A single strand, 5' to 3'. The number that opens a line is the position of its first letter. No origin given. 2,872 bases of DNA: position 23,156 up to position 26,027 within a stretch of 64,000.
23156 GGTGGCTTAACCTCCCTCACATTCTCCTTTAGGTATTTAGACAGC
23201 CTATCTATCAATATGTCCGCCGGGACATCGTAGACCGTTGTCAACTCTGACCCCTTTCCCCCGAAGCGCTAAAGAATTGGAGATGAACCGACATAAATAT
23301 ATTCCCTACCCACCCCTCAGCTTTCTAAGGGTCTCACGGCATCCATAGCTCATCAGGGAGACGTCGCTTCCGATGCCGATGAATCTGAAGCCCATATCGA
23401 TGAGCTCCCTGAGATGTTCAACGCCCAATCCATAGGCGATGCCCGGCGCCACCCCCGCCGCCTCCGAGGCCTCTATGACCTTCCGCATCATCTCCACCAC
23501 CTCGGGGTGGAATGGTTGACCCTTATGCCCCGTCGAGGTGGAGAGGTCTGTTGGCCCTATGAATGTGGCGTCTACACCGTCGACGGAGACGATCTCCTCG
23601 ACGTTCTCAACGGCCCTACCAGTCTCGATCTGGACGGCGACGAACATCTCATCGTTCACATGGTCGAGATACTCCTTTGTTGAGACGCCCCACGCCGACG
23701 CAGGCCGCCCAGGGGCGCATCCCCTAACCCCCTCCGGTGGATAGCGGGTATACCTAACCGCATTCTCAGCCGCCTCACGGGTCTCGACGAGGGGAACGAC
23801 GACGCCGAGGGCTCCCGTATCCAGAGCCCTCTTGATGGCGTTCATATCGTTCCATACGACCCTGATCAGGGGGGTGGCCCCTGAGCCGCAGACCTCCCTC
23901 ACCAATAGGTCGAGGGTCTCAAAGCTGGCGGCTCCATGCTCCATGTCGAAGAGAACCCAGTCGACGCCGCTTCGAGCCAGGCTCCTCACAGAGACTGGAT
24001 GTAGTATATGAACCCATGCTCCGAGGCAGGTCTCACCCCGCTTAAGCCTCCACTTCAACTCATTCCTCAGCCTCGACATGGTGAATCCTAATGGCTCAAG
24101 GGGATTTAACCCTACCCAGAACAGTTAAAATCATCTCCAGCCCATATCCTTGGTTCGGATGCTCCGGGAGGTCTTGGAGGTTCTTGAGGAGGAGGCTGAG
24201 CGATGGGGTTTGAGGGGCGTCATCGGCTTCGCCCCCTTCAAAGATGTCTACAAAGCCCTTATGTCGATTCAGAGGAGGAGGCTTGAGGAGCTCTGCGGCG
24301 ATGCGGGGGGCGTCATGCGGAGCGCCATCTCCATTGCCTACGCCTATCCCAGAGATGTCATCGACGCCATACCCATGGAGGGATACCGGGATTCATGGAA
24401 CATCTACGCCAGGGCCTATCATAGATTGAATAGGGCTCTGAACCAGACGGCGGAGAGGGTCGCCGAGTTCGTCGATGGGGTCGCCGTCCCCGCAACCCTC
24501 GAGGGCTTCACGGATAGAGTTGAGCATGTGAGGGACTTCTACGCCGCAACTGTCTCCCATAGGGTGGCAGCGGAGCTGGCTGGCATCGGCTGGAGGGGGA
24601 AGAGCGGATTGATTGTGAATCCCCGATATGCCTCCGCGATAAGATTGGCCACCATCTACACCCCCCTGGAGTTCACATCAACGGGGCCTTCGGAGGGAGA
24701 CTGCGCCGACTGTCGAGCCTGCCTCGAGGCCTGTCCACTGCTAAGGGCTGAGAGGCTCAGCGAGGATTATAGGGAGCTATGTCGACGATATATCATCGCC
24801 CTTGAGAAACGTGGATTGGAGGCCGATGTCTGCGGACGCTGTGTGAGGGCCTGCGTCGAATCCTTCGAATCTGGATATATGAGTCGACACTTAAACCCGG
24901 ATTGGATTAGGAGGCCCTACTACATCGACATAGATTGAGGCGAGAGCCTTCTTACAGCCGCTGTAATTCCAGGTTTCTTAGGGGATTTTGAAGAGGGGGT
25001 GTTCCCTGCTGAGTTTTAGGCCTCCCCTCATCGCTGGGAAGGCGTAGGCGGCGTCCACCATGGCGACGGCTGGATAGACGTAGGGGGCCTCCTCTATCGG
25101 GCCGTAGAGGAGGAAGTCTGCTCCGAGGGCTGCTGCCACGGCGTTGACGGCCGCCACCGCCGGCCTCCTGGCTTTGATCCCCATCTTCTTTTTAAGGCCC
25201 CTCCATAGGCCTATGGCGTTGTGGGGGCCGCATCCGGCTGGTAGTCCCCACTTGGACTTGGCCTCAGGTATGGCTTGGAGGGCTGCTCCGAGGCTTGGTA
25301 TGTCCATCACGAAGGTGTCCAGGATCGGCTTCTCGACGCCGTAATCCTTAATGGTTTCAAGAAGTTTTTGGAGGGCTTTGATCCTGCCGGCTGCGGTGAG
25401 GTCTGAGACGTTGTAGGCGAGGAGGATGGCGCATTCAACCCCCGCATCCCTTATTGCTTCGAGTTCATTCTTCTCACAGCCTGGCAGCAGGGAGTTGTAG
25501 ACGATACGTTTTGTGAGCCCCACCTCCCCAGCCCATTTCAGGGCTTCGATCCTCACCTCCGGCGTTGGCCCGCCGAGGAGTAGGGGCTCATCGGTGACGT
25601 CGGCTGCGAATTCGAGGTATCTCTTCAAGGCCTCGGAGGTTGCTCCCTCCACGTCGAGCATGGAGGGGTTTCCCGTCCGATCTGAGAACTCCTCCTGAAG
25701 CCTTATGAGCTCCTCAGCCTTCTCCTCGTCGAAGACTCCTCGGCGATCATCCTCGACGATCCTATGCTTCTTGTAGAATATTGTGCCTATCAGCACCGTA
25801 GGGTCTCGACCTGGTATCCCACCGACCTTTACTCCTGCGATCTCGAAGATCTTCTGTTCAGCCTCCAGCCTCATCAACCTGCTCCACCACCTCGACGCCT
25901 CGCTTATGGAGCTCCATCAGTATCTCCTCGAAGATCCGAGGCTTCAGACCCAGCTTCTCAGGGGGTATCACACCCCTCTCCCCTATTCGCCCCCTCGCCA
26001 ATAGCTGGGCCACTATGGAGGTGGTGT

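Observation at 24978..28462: Methyl-transfer operon: non-Pyl MttB-family methyltransferase, saccharopine-DH-like oxidoreductase and MtrH-like methyltransferase, without an adjacent corrinoid protein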

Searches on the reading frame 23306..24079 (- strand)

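Call 3: search_protein_families(library=pfam, proteins=[window:23306-24079:-])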
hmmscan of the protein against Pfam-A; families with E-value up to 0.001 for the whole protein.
window:23306-24079:- (257 aa): 1 family
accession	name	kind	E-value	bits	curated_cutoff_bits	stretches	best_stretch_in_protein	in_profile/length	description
PF03328.21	HpcH_HpaI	-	2.4e-40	138.6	25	1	20-243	3-218/221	HpcH/HpaI aldolase/citrate lyase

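Call 4: search_protein_families(library=ncbifam, proteins=[window:23306-24079:-])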
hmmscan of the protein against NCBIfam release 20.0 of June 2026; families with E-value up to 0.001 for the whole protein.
window:23306-24079:- (257 aa): 4 families
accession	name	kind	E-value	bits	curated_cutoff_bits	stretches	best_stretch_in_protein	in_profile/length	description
TIGR02311.1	HpaI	equivalog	2.4e-62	210.6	368.8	1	6-253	1-247/249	4-hydroxy-2-oxoheptanedioate aldolase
NF007849.0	PRK10558.1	equivalog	4.5e-58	196.6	393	1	4-245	6-245/256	2-dehydro-3-deoxyglucarate aldolase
TIGR03239.1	GarL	equivalog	1.4e-56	191.9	406.75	1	6-245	1-238/249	2-dehydro-3-deoxyglucarate aldolase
NF007521.0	PRK10128.1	equivalog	1.8e-43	149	441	1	4-245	5-245/267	2-keto-3-deoxy-L-rhamnonate aldolase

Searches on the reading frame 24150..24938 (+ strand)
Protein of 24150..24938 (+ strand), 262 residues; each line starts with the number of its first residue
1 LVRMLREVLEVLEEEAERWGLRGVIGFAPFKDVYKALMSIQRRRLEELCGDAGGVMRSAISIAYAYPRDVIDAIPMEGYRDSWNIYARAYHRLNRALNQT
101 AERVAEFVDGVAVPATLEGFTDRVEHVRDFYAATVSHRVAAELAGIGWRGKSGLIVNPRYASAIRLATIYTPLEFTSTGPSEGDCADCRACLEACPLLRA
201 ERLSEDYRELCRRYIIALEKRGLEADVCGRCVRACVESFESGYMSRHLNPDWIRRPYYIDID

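Call 3: search_protein_families(library=pfam, proteins=[window:24150-24938:+])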
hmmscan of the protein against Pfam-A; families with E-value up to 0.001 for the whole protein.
window:24150-24938:+ (262 aa): 2 families
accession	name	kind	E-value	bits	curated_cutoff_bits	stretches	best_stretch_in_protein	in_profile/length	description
PF13187.11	Fer4_9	-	3.6e-05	24.1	27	0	183-196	35-48/52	4Fe-4S dicluster domain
PF12838.12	Fer4_7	-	0.00012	22.9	27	0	183-196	36-49/52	4Fe-4S dicluster domain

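Call 4: search_protein_families(library=ncbifam, proteins=[window:24150-24938:+])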
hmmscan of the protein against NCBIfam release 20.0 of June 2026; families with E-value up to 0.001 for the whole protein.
window:24150-24938:+ (262 aa): 1 family
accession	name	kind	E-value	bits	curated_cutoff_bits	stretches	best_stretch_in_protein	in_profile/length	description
TIGR00276.1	TIGR00276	equivalog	1.4e-16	60.4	200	1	58-196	62-192/337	tRNA epoxyqueuosine(34) reductase QueG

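Call 41: search_solved_structures(query=window:24150-24938:+, max_evalue=1, show_alignments=2)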
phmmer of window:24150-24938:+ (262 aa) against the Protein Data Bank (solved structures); distinct sequences matched with E-value up to 1: 10.
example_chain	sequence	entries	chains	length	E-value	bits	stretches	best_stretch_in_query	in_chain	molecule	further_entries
5d08_A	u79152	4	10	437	2.4e-09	40.4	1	132-197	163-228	Epoxyqueuosine reductase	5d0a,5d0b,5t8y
5d6s_A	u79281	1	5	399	4.4e-09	39.5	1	120-197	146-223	Epoxyqueuosine reductase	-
8q4h_A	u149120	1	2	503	0.00019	24.3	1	141-198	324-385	Tetrachloroethene reductive dehalogenase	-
2rqq_A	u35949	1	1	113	0.22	14.2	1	194-249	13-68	DNA replication factor Cdt1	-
2klo_A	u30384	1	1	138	0.33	13.7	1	194-249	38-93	DNA replication factor Cdt1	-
7t2r_A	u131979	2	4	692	0.33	13.7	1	162-243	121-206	NiFe hydrogenase subunit A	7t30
3a4c_A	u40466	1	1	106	0.35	13.6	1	195-253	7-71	DNA replication factor Cdt1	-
4uqu_A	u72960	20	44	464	0.49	13.1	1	141-197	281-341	TETRACHLOROETHENE REDUCTIVE DEHALOGENASE CATALYTIC SUBUNIT PCEA | TETRACHLOROETHENE REDUCTIVE DEHALOGENASE CATALYTIC SUBUNIT | Tetrachloroethene reductive dehal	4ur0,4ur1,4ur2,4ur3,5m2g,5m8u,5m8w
1h98_A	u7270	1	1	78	0.54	13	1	184-217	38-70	FERREDOXIN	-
3jbn_Aa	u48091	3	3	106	0.81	12.4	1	182-235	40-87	60S ribosomal protein eL34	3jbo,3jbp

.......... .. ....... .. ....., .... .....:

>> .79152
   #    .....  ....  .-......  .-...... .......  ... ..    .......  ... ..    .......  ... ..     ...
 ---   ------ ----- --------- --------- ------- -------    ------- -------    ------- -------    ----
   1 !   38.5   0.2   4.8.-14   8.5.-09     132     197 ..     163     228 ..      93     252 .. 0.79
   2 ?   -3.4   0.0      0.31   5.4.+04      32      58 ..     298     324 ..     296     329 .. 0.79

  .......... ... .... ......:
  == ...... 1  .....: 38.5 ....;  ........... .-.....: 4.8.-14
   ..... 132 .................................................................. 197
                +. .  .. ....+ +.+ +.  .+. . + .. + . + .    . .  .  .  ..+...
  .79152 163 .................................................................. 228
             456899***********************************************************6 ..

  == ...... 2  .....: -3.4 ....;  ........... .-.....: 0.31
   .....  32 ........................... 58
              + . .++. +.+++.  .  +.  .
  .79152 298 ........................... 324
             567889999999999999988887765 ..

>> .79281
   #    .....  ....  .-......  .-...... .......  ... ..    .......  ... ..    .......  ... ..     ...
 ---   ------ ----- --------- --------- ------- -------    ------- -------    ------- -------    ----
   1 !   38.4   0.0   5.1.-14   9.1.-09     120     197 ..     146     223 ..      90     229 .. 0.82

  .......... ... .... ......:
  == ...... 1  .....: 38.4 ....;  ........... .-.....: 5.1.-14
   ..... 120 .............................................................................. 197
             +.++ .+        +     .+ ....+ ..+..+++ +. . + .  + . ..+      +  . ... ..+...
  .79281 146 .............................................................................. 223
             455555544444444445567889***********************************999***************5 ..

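Call 42: search_protein_families(library=pfam, max_evalue=0.1, proteins=[window:24150-24938:+])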
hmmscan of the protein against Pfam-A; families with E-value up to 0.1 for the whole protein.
window:24150-24938:+ (262 aa): 6 families
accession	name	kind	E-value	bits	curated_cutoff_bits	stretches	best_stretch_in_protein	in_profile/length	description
PF13187.11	Fer4_9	-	3.6e-05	24.1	27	1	183-196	35-48/52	4Fe-4S dicluster domain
PF12838.12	Fer4_7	-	0.00012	22.9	27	1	183-196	36-49/52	4Fe-4S dicluster domain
PF12837.12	Fer4_6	-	0.0091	16.4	25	1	184-196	8-20/24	4Fe-4S binding domain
PF13183.11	Fer4_8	-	0.011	16.7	27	0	184-236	4-65/68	4Fe-4S dicluster domain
PF12800.12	Fer4_4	-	0.067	14.1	24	0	184-196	3-15/17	4Fe-4S binding domain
PF12797.12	Fer4_2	-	0.067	13.6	24.5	1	184-196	9-21/22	4Fe-4S binding domain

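Call 70: predict_structure(protein=window:24150-24938:+)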
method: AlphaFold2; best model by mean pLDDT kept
length: 262 residues; sequences in the alignment: 1
mean_pLDDT: 43.7   pTM: 0.31
mean pLDDT of the five models: 43.7, 41.4, 36.6, 32.6, 32.5
residues with pLDDT >= 90: 0; 70-90: 2; 50-70: 69; < 50: 191
segments of 3 or more residues with pLDDT < 50: 1-9, 11-13, 15-87, 89-91, 110-112, 114-117, 119-121, 130-183, 238-262
pLDDT, mean of each block of 10 residues (from residue 1): 38 45 32 39 45 42 37 40 46 52 50 46 50 44 39 29 32 32 61 59 52 55 56 52 37 29 23
secondary structure, 60 per line:
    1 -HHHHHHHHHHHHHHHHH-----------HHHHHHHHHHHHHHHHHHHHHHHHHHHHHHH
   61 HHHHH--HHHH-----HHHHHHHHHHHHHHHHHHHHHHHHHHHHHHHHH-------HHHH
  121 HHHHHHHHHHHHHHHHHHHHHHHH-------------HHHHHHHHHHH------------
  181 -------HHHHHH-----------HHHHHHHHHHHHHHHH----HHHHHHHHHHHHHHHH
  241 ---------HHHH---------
elements in order: H2-18 H30-65 H68-71 H77-109 H117-144 H158-168 H188-193 H205-220 H225-240 H250-253

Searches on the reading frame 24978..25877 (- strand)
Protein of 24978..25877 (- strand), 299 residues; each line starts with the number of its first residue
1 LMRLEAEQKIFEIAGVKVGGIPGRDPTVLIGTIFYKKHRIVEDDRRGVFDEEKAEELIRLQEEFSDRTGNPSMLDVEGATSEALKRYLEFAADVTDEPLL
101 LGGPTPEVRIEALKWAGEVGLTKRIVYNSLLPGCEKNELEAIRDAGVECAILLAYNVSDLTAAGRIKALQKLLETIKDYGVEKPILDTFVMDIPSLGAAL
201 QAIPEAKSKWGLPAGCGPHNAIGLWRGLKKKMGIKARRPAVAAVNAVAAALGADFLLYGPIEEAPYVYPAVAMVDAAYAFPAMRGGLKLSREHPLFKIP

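Call 3: search_protein_families(library=pfam, proteins=[window:24978-25877:-])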
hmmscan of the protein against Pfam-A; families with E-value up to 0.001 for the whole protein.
window:24978-25877:- (299 aa): 1 family
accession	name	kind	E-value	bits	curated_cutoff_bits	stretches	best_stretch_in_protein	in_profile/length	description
PF02007.24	MtrH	-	1.8e-94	316.7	22.8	1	7-280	2-289/299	Tetrahydromethanopterin S-methyltransferase MtrH subunit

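Call 4: search_protein_families(library=ncbifam, proteins=[window:24978-25877:-])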
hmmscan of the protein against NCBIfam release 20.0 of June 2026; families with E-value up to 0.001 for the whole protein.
window:24978-25877:- (299 aa): 3 families
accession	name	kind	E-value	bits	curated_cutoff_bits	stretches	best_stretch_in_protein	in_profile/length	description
NF002142.0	PRK00979.1-1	subfamily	1.3e-98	329.8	287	1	5-297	3-297/306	tetrahydromethanopterin S-methyltransferase subunit H family protein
TIGR01114.1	mtrH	equivalog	6.8e-82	275.1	271.4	1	1-298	1-313/314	tetrahydromethanopterin S-methyltransferase subunit H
NF047990.1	Co_MTase_MtgA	equivalog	6.8e-77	259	550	1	1-298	1-305/306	[methyl-Co(III) glycine betaine-specific corrinoid protein]--tetrahydrofolate methyltransferase MtgA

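Call 23: search_solved_structures(query=window:24978-25877:-, max_evalue=0.001, show_alignments=1)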
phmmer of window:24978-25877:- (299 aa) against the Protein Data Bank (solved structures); distinct sequences matched with E-value up to 0.001: 5.
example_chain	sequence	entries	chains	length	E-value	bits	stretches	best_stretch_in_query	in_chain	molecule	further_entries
8z9u_B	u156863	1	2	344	1.7e-94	319.5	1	7-285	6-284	Tetrahydromethanopterin S-methyltransferase subunit H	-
6sjo_A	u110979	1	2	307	2.7e-65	223.6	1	3-298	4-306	Tetrahydromethanopterin S-methyltransferase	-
6sj8_A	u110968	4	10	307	3.7e-65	223.2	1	3-298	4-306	Tetrahydromethanopterin S-methyltransferase | Methylcorrinoid:tetrahydrofolate methyltransferase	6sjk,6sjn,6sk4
6sjp_A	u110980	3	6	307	4.9e-64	219.5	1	3-298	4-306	Tetrahydromethanopterin S-methyltransferase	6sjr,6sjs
9qtp_o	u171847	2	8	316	3e-59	203.8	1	1-297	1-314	Tetrahydromethanopterin S-methyltransferase subunit H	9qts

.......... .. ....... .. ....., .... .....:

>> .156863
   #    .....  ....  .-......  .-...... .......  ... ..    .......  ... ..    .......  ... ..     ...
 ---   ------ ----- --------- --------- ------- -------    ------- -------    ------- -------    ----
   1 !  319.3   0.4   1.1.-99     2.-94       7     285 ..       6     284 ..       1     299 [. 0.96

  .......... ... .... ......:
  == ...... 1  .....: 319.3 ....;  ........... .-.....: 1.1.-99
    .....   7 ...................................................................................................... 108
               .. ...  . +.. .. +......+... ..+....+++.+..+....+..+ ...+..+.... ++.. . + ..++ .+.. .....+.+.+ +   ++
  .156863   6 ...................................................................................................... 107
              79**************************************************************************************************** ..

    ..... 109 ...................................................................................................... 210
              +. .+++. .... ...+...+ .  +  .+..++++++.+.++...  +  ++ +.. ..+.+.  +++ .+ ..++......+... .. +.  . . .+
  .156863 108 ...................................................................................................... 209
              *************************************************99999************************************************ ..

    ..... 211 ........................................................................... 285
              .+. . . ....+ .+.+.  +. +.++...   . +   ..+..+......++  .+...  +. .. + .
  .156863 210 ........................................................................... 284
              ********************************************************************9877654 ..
